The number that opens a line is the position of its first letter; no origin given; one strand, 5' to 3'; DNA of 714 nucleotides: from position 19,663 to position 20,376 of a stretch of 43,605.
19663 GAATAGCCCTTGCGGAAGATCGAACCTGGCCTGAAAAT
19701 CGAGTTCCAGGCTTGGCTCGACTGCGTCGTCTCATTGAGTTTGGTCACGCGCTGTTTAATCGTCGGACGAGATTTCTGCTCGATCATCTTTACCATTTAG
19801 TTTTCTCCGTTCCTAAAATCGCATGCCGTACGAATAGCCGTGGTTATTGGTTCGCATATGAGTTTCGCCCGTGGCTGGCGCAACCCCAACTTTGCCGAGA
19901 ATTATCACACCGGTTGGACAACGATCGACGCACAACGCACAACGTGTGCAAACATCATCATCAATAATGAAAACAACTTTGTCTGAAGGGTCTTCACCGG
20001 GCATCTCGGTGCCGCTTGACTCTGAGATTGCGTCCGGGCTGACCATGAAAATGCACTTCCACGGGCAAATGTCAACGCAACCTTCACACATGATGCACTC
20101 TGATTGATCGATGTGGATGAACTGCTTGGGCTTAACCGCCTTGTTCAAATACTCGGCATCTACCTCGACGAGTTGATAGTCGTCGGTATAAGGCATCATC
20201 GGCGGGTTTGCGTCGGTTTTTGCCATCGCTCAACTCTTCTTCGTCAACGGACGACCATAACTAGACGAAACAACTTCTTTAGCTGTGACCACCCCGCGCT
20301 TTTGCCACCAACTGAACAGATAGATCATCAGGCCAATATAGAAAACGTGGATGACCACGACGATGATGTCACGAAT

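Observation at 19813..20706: Unassigned extra subunits in the b6c-type module: a cytoplasmic 2x[4Fe-4S] protein and two unknown membrane proteins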

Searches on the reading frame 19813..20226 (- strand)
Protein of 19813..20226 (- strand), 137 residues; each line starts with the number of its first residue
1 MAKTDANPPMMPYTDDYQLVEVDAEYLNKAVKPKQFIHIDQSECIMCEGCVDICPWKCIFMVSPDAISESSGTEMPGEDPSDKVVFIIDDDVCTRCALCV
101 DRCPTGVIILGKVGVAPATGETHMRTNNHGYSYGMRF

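Call 3: search_protein_families(library=pfam, proteins=[window:19813-20226:-], max_evalue=0.01)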
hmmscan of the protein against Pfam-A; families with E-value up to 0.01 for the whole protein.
window:19813-20226:- (137 aa): 14 families
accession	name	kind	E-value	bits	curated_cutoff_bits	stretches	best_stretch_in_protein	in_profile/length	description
PF13237.11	Fer4_10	-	9.7e-11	41.9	25.5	2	87-112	3-22/53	4Fe-4S dicluster domain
PF00037.32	Fer4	-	1.1e-10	41.3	21.1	2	87-108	2-23/24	4Fe-4S binding domain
PF12838.12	Fer4_7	-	5.5e-10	40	27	2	44-107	2-52/52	4Fe-4S dicluster domain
PF14697.11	Fer4_21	-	1.1e-09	38.7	35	2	31-61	28-59/59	4Fe-4S dicluster domain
PF13187.11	Fer4_9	-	1.1e-09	38.6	27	2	91-108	35-52/52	4Fe-4S dicluster domain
PF13484.11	Fer4_16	-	1.4e-08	35.9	30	2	93-111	2-20/66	4Fe-4S double cluster binding domain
PF12797.12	Fer4_2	-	3.8e-08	33.2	24.5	2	86-105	3-22/22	4Fe-4S binding domain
PF12837.12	Fer4_6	-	1.1e-06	28.7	25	1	86-108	2-24/24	4Fe-4S binding domain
PF13459.11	Fer4_15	-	2.4e-06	28.6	22.4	0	37-69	1-31/66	4Fe-4S single cluster domain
PF12800.12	Fer4_4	-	1.7e-05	25.2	24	0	91-106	2-17/17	4Fe-4S binding domain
PF13746.11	Fer4_18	-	0.00023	21.7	27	0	39-56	56-73/114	4Fe-4S dicluster domain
PF13183.11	Fer4_8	-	0.00086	20.2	27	0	42-107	3-68/68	4Fe-4S dicluster domain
PF12798.12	Fer4_3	-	0.0037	18.4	27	0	93-106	1-14/15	4Fe-4S binding domain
PF13534.11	Fer4_17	-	0.0052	17.7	22.2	0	43-107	1-60/61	4Fe-4S dicluster domain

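Call 4: search_protein_families(library=ncbifam, proteins=[window:19813-20226:-], max_evalue=0.01)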
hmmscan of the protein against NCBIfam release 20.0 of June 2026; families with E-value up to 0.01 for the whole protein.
window:19813-20226:- (137 aa): 77 families (the best 25 are shown)
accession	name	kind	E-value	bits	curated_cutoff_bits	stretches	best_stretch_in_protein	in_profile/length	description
TIGR01971.1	NuoI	subfamily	3.2e-10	39.6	113.05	2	20-63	59-102/121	NADH-quinone oxidoreductase, chain I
NF003475.0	PRK05113.1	equivalog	2.7e-08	33.9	203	2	83-116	135-168/190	electron transport complex subunit RsxB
NF005505.0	PRK07118.1-4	equivalog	3.5e-08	33.3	378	2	28-61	230-264/265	Fe-S cluster domain-containing protein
TIGR00403.1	ndhI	equivalog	4.4e-08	32.9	302.35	1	22-63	81-123/183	NAD(P)H-quinone oxidoreductase subunit I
NF041836.1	rnfB_Methano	equivalog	4.9e-08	32.7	445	2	29-61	231-264/265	Rnf electron transport complex subunit RnfB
TIGR02936.1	fdxN_nitrog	equivalog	5.4e-08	32.9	80.55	2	32-106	11-85/91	ferredoxin III, nif-specific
NF010590.0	PRK13984.1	equivalog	5.6e-08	31.4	946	1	30-110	38-110/611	putative oxidoreductase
NF004914.0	PRK06273.1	equivalog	7.7e-08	32.3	163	1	14-105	25-107/167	ferredoxin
TIGR04105.1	FeFe_hydrog_B1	subfamily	1.2e-07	30.8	450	1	37-108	137-205/462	monomeric [FeFe] hydrogenase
NF007205.0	PRK09626.1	equivalog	1.8e-07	31.2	93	1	83-110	9-36/105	2-oxoglutarate-acceptor oxidoreductase subunit OorD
NF004546.0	PRK05888.3-3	equivalog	1.8e-07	30.7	260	1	20-64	86-129/196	NADH-quinone oxidoreductase subunit NuoI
NF042909.1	FMH_DH_FwdF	exception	2e-07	30.4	375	1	24-112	159-246/336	tungsten-dependent formylmethanofuran dehydrogenase subunit FwdF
NF005506.0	PRK07118.1-5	equivalog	2.9e-07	30.2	388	1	85-111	164-190/279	Fe-S cluster domain-containing protein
NF038196.1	ferrodoxin_EFR1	subfamily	3.8e-07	30.4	75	1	27-62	170-204/242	EFR1 family ferrodoxin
NF004543.0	PRK05888.2-5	equivalog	4.8e-07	29.5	243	1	21-108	38-115/217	NADH-quinone oxidoreductase subunit NuoI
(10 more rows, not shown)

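Call 6: search_solved_structures(query=window:19813-20226:-, max_evalue=0.01)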
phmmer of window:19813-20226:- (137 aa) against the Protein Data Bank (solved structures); distinct sequences matched with E-value up to 0.01: 23.
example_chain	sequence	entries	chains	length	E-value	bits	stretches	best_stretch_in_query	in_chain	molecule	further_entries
7bkb_K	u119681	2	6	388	6.8e-17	64.8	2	38-110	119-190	Formylmethanofuran dehydrogenase, subunit F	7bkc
9sw6_G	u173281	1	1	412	8.9e-13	51.4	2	41-114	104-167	Polyferredoxin protein MvhB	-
9sfi_O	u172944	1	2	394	2.8e-11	46.6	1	22-113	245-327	Ferredoxin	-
5t5i_F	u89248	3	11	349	3.5e-09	39.8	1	33-110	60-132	Tungsten formylmethanofuran dehydrogenase subunit fwdF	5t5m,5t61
9sw6_H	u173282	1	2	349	1.2e-08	38.1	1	35-110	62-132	Tungsten formylmethanofuran dehydrogenase, subunit F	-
9sfi_T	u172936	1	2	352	1.2e-08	38.1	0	31-110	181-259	4Fe-4S ferredoxin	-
7bkb_L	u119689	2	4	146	1e-06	31.8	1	36-111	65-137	Formylmethanofuran dehydrogenase, subunit G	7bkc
7eu3_I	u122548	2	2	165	1.6e-06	31.1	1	28-65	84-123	NAD(P)H-quinone oxidoreductase subunit I, chloroplastic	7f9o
6hum_I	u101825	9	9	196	3e-05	27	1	27-62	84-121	NAD(P)H-quinone oxidoreductase subunit I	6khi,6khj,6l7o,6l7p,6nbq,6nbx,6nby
6u8y_N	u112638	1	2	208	4.5e-05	26.5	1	20-108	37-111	NADH dehydrogenase subunit I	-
2fug_9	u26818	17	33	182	8.6e-05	25.5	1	42-111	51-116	NADH-quinone oxidoreductase chain 9 | NADH-QUINONE OXIDOREDUCTASE SUBUNIT 9 | NADH-quinone oxidoreductase subunit I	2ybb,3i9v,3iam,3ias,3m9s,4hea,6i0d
9grx_I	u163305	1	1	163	8.8e-05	25.5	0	32-69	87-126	NAD(P)H-quinone oxidoreductase subunit I, chloroplastic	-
7zc6_B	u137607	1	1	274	0.00011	25.3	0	87-110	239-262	RnfB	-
7wfg_I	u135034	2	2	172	0.00014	24.9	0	33-63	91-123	NAD(P)H-quinone oxidoreductase subunit I, chloroplastic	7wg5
8rvv_A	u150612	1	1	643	0.00014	24.9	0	64-110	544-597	H(2):CoB-CoM heterodisulfide,ferredoxin reductase subunit A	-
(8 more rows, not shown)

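Call 8: find_homologous_proteins(query=window:19813-20226:-, max_evalue=0.00001)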
Query window:19813-20226:- (137 aa): 2063 proteins with E <= 0.00001 among 2065 candidates; the best 120 are listed.
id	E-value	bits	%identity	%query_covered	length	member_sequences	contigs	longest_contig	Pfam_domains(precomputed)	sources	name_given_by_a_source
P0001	3.7e-87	307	94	100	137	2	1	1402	PF14697.12,PF12797.13,PF12837.13,PF00037.33,PF13484.12,PF12838.13,PF13459.12,PF13237.12,PF12800.13,PF13187.12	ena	-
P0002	9.1e-82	290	91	100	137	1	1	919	PF14697.12,PF12797.13,PF12837.13,PF00037.33,PF13484.12,PF12838.13,PF13459.12,PF13237.12,PF12800.13,PF13187.12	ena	-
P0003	5.0e-80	284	85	100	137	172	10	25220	PF14697.12,PF12797.13,PF12837.13,PF00037.33,PF13484.12,PF12838.13,PF13237.12,PF13187.12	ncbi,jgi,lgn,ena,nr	ncbi:MAG: 4Fe-4S dicluster domain-containing protein [Ilumatobacteraceae bacterium]|jgi:ferredoxin|n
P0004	3.5e-78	278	84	100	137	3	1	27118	PF14697.12,PF12797.13,PF00037.33,PF13484.12,PF12838.13,PF13237.12,PF13187.12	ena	-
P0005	2.6e-76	272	82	100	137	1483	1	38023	PF14697.12,PF12797.13,PF12837.13,PF00037.33,PF13484.12,PF12838.13,PF13237.12,PF13187.12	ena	-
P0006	2.7e-76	272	81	100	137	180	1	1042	PF14697.12,PF12797.13,PF12837.13,PF00037.33,PF13484.12,PF12838.13,PF13237.12,PF13187.12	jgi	jgi:ferredoxin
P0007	3.5e-76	272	81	100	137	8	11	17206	PF14697.12,PF12797.13,PF12837.13,PF00037.33,PF13484.12,PF12838.13,PF13237.12,PF13187.12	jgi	jgi:ferredoxin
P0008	4.3e-76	271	82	100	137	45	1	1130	PF14697.12,PF12797.13,PF12837.13,PF00037.33,PF13484.12,PF12838.13,PF13534.12,PF13237.12,PF13187.12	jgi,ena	jgi:ferredoxin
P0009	1.7e-75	269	82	100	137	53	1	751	PF14697.12,PF12797.13,PF12837.13,PF00037.33,PF13484.12,PF12838.13,PF13534.12,PF13237.12,PF13187.12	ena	-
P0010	3.1e-75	269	81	100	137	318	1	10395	PF14697.12,PF12797.13,PF12837.13,PF00037.33,PF13484.12,PF12838.13,PF13534.12,PF13237.12,PF13187.12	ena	-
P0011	7.0e-75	267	81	100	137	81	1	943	PF14697.12,PF12797.13,PF12837.13,PF00037.33,PF13484.12,PF12838.13,PF13237.12,PF13187.12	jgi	-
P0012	8.0e-75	267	82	100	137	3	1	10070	PF14697.12,PF12797.13,PF00037.33,PF13484.12,PF12838.13,PF13237.12,PF13187.12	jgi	jgi:ferredoxin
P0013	8.4e-75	267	82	100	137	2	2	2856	PF14697.12,PF12797.13,PF12837.13,PF00037.33,PF13484.12,PF12838.13,PF13237.12,PF13187.12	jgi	jgi:ferredoxin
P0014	8.7e-75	267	80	100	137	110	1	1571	PF14697.12,PF12797.13,PF12837.13,PF00037.33,PF13484.12,PF12838.13,PF13237.12,PF13187.12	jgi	jgi:ferredoxin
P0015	1.3e-74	267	82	100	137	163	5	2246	PF14697.12,PF12797.13,PF12837.13,PF00037.33,PF13484.12,PF12838.13,PF13534.12,PF13237.12,PF13187.12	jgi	jgi:ferredoxin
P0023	6.9e-74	264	79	100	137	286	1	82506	PF14697.12,PF12797.13,PF00037.33,PF13484.12,PF12838.13,PF13237.12,PF13187.12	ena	-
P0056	2.8e-72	259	77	100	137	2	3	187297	PF14697.12,PF12797.13,PF12837.13,PF00037.33,PF13484.12,PF12838.13,PF13237.12,PF13187.12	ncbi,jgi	jgi:ferredoxin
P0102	2.1e-70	253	79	100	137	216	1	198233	PF14697.12,PF12797.13,PF12837.13,PF00037.33,PF13484.12,PF12838.13,PF13237.12,PF13187.12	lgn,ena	-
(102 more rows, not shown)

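Call 18: find_encoding_contigs(protein=P0056, flank=10000, max_places=3)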
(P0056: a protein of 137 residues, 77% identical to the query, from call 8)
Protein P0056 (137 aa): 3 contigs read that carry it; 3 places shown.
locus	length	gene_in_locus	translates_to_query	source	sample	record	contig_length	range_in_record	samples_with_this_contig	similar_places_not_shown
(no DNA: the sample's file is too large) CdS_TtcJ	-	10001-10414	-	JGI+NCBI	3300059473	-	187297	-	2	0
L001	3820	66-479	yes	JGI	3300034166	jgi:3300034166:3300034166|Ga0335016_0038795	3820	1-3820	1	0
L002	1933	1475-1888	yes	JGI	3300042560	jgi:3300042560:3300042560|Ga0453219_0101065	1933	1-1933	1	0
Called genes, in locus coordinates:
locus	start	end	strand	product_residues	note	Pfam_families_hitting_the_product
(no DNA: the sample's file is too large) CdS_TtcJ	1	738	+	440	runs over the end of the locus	-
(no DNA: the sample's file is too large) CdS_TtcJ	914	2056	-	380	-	PF04542:Sigma70_r2, PF04539:Sigma70_r3 (weak), PF04545:Sigma70_r4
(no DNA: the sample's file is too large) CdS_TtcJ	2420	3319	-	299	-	PF00226:DnaJ, PF01556:DnaJ_C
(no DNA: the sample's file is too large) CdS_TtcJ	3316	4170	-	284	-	-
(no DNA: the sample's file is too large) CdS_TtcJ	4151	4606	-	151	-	-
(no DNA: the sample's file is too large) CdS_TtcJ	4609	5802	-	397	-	-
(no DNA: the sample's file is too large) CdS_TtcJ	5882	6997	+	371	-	-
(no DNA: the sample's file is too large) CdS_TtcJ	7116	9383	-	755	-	PF00176:SNF2-rel_dom, PF04851:ResIII, PF00270:DEAD, PF00271:Helicase_C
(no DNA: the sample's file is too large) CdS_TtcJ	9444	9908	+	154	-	-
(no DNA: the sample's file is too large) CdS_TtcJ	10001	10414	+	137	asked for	PF13187:Fer4_9 (faint), PF13484:Fer4_16 (faint), PF14697:Fer4_21 (weak), PF12797:Fer4_2 (faint), PF13237:Fer4_10 (faint), PF12837:Fer4_6 (faint), PF12838:Fer4_7, PF00037:Fer4 (weak)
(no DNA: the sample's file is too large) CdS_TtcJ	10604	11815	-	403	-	PF04542:Sigma70_r2 (weak), PF04539:Sigma70_r3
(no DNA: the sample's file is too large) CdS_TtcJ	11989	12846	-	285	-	PF21694:DNA_pol3_delta_C (weak)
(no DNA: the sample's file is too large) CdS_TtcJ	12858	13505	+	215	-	-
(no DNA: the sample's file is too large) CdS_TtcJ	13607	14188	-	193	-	PF08797:HIRAN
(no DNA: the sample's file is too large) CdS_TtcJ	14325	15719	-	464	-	PF01751:Toprim (weak), PF13155:Toprim_2 (faint), PF13662:Toprim_4 (weak)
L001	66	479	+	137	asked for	PF13187:Fer4_9 (faint), PF13484:Fer4_16 (faint), PF14697:Fer4_21 (weak), PF12797:Fer4_2 (faint), PF13237:Fer4_10 (faint), PF12837:Fer4_6 (faint), PF12838:Fer4_7, PF00037:Fer4 (weak)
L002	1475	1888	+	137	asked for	PF13187:Fer4_9 (faint), PF13484:Fer4_16 (faint), PF14697:Fer4_21 (weak), PF12797:Fer4_2 (faint), PF13237:Fer4_10 (faint), PF12837:Fer4_6 (faint), PF12838:Fer4_7, PF00037:Fer4 (weak)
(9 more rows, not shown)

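Call 20: find_encoding_contigs(protein=P0102, flank=10000, max_places=2)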
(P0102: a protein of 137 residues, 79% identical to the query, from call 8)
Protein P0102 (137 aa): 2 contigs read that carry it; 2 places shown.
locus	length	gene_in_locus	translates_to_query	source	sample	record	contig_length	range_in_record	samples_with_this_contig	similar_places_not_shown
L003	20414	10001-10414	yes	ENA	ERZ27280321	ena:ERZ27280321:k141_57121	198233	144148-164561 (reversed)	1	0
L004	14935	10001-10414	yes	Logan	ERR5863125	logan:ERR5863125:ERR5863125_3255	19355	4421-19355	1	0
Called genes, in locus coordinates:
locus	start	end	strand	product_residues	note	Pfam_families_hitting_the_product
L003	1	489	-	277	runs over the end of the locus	-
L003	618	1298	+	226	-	PF06971:Put_DNA-bind_N, PF01408:GFO_IDH_MocA (weak), PF02629:CoA_binding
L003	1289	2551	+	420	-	PF05201:GlutR_N, PF02826:2-Hacid_dh_C (weak), PF00670:AdoHcyase_NAD (weak), PF01488:Shikimate_DH, PF03446:NAD_binding_2, PF03807:F420_oxidored, PF13241:NAD_binding_7 (weak), PF00745:GlutR_dimer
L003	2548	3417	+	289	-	PF01379:Porphobil_deam, PF03900:Porphobil_deamC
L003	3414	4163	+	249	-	PF02602:HEM4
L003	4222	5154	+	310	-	PF00490:ALAD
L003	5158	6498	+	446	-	PF00202:Aminotran_3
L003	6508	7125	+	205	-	-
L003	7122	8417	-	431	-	PF00890:FAD_binding_2 (faint), PF01266:DAO (faint), PF01494:FAD_binding_3, PF07992:Pyr_redox_2 (weak)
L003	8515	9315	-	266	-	-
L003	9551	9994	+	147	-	-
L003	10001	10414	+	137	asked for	PF13187:Fer4_9 (faint), PF13484:Fer4_16 (faint), PF14697:Fer4_21 (weak), PF12797:Fer4_2 (faint), PF13237:Fer4_10 (faint), PF12837:Fer4_6 (faint), PF12838:Fer4_7, PF00037:Fer4 (weak)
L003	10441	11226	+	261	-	PF00033:Cytochrome_B, PF14358:DUF4405 (weak), PF13631:Cytochrom_B_N_2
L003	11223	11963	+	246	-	PF00032:Cytochrom_B_C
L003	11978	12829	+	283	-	PF00355:Rieske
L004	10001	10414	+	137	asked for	PF13187:Fer4_9 (faint), PF13484:Fer4_16 (faint), PF14697:Fer4_21 (weak), PF12797:Fer4_2 (faint), PF13237:Fer4_10 (faint), PF12837:Fer4_6 (faint), PF12838:Fer4_7, PF00037:Fer4 (weak)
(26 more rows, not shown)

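Call 21: find_encoding_contigs(protein=P0023, flank=10000, max_places=2)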
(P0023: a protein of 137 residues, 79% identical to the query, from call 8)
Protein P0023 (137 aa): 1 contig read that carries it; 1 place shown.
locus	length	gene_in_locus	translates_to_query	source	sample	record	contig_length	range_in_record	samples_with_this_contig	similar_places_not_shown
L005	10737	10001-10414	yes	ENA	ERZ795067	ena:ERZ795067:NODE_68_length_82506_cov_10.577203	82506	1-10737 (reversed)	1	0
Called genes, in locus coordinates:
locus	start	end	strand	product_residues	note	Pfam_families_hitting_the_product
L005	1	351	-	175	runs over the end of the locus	PF04542:Sigma70_r2, PF08281:Sigma70_r4_2, PF04545:Sigma70_r4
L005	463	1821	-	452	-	PF18073:Zn_ribbon_LapB, PF13481:AAA_25, PF03796:DnaB_C (faint), PF06745:ATPase, PF23442:DUF7125, PF13401:AAA_22 (faint), PF13541:ChlI (weak)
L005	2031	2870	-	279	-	-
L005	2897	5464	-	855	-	PF02861:Clp_N, PF05621:TniB, PF00004:AAA, PF17871:AAA_lid_9, PF00004:AAA, PF07724:AAA_2, PF07728:AAA_5, PF10431:ClpB_D2-small, +9 more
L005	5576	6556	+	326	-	PF00348:polyprenyl_synt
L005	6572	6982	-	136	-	PF00903:Glyoxalase, PF13669:Glyoxalase_4 (weak), PF18029:Glyoxalase_6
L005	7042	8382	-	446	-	PF00890:FAD_binding_2 (faint), PF01266:DAO (weak), PF01494:FAD_binding_3, PF04820:Trp_halogenase (faint), PF05834:Lycopene_cycl (weak), PF07992:Pyr_redox_2 (weak), PF12831:FAD_oxidored (weak), PF01266:DAO (weak)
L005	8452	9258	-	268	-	PF00034:Cytochrom_C (weak)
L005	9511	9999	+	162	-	-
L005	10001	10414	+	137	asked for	PF13187:Fer4_9 (faint), PF13484:Fer4_16 (faint), PF14697:Fer4_21 (faint), PF12797:Fer4_2 (faint), PF12838:Fer4_7, PF00037:Fer4 (weak), PF13237:Fer4_10 (weak)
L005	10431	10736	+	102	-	?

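Call 24: search_protein_representatives(protein=window:19813-20226:-)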
Query: 137 residues. Proteins with E-value up to 0.001 (for the whole library): 647; up to 1e-10: 159; up to 1e-30: 37. The best 150 are listed.
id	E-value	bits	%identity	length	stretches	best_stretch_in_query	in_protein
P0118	1.9e-70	251.4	79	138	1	1-136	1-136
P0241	1.7e-63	228.9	73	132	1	1-131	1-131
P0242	3.6e-61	221.3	86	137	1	1-110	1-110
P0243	1.1e-60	219.8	69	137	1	1-137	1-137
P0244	9.2e-57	207.1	71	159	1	1-127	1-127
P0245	1.3e-53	196.8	91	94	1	1-94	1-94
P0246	3.7e-53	195.4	69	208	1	1-119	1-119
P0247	1.4e-49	183.7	65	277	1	1-121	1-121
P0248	8.6e-45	168.3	60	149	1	1-137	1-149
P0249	1.7e-44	167.3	74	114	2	75-137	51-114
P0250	2.0e-42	160.6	81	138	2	1-84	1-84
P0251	1.3e-39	151.5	72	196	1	1-102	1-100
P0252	1.4e-39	151.4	80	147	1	1-83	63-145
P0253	2.0e-39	150.9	84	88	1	1-76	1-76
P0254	4.0e-39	149.9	74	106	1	11-116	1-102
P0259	2.9e-37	143.8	58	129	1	1-111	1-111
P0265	3.6e-35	137.1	50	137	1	5-136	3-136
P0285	3.3e-29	117.7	46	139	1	14-120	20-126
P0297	1.1e-26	109.6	43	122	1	10-114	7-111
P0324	3.6e-21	91.7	37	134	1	15-113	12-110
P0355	5.6e-16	74.8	37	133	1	14-114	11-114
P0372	4.9e-13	65.3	39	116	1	36-112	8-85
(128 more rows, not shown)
